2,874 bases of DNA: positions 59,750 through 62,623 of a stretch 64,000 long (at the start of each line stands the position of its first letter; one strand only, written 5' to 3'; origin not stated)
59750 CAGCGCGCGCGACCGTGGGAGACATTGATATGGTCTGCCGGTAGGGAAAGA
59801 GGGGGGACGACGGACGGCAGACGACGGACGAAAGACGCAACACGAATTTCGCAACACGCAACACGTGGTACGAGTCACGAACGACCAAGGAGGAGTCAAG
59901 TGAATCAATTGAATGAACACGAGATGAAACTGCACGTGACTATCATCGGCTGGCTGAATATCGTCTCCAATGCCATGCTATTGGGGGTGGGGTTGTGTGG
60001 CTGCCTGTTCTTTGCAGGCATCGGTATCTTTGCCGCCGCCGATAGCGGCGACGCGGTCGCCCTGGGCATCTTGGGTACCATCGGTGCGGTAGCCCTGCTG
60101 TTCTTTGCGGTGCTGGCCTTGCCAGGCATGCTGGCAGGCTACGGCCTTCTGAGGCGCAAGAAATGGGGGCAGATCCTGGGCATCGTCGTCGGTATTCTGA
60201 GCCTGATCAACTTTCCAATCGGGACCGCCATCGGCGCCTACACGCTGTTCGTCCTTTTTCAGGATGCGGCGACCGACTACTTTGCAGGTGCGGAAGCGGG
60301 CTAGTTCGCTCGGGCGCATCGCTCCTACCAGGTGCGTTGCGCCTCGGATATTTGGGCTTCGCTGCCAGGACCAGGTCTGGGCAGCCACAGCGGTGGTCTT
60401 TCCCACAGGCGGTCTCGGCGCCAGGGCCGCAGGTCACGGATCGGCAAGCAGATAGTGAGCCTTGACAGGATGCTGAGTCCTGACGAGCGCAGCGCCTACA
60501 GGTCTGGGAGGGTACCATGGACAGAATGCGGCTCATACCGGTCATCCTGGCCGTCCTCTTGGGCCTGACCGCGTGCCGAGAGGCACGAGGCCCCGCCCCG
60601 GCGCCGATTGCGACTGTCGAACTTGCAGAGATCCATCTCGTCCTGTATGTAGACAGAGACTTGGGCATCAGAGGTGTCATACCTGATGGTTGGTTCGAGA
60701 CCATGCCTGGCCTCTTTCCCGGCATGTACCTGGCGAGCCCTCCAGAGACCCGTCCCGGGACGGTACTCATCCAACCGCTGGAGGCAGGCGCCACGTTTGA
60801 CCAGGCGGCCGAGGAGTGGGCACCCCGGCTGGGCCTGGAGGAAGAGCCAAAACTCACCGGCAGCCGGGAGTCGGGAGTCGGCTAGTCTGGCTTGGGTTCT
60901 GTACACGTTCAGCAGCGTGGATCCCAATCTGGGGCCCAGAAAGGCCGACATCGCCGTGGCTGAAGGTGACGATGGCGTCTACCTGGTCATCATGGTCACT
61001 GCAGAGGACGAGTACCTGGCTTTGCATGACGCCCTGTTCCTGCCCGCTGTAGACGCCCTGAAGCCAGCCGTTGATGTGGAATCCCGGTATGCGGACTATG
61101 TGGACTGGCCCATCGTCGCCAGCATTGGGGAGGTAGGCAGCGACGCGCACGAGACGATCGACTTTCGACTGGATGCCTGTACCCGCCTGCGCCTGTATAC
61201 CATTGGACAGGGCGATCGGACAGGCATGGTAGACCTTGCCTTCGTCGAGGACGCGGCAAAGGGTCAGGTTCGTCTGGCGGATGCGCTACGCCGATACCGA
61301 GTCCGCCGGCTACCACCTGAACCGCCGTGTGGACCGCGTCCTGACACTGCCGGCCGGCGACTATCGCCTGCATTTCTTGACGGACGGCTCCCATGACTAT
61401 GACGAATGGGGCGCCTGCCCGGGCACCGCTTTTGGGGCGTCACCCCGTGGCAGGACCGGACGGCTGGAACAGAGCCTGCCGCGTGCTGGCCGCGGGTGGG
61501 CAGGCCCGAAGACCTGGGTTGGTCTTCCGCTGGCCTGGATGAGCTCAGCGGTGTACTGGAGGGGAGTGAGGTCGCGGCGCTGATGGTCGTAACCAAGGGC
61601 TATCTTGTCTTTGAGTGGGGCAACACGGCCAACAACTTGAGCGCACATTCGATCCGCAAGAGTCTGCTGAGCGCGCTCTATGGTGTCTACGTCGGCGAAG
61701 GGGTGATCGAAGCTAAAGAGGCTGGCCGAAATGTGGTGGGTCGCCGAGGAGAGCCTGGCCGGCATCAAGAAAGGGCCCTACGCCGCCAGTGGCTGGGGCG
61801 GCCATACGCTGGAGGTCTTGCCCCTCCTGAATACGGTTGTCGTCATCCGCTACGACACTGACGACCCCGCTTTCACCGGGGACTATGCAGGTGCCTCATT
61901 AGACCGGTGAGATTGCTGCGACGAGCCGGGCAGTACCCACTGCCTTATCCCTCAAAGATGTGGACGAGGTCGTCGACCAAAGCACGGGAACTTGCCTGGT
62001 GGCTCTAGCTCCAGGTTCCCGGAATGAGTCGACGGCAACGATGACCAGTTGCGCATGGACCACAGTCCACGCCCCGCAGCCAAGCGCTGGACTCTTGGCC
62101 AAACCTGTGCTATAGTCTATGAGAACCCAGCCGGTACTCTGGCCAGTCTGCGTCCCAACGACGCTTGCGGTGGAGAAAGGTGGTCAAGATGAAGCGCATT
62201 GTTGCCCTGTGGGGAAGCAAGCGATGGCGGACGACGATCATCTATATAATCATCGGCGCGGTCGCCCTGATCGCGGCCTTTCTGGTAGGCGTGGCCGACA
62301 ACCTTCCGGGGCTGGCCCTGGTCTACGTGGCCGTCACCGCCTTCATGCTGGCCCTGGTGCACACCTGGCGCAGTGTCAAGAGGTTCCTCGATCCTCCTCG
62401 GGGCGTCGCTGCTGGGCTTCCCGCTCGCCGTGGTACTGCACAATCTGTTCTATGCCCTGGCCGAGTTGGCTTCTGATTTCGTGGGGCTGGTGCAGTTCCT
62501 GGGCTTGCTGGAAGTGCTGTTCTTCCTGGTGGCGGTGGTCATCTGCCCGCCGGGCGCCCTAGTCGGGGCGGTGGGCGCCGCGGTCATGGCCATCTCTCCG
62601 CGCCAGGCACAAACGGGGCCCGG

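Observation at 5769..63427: Pervasive frameshifts: at least 15 recognisable genes are split across reading frames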

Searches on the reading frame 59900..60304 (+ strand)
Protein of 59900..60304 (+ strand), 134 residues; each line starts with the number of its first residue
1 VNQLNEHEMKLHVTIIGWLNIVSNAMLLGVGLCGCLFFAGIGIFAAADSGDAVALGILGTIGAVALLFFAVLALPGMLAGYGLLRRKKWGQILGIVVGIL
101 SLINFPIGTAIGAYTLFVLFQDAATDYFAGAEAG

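Call 92: find_encoding_contigs(protein=window:59900-60304:+, flank=5000, max_places=5)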
Protein window:59900-60304:+ (134 aa): no gene with exactly this product is on record in the collection.

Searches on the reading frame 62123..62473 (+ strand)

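Call 22: search_protein_families(library=pfam, max_evalue=0.01, proteins=[window:62123-62473:+])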
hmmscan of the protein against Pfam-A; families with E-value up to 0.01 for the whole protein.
window:62123-62473:+ (117 aa): 1 family
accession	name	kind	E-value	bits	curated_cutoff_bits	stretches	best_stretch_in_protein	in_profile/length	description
PF13779.11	DUF4175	-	0.0086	14.6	27.3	1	21-94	6-77/825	Domain of unknown function (DUF4175)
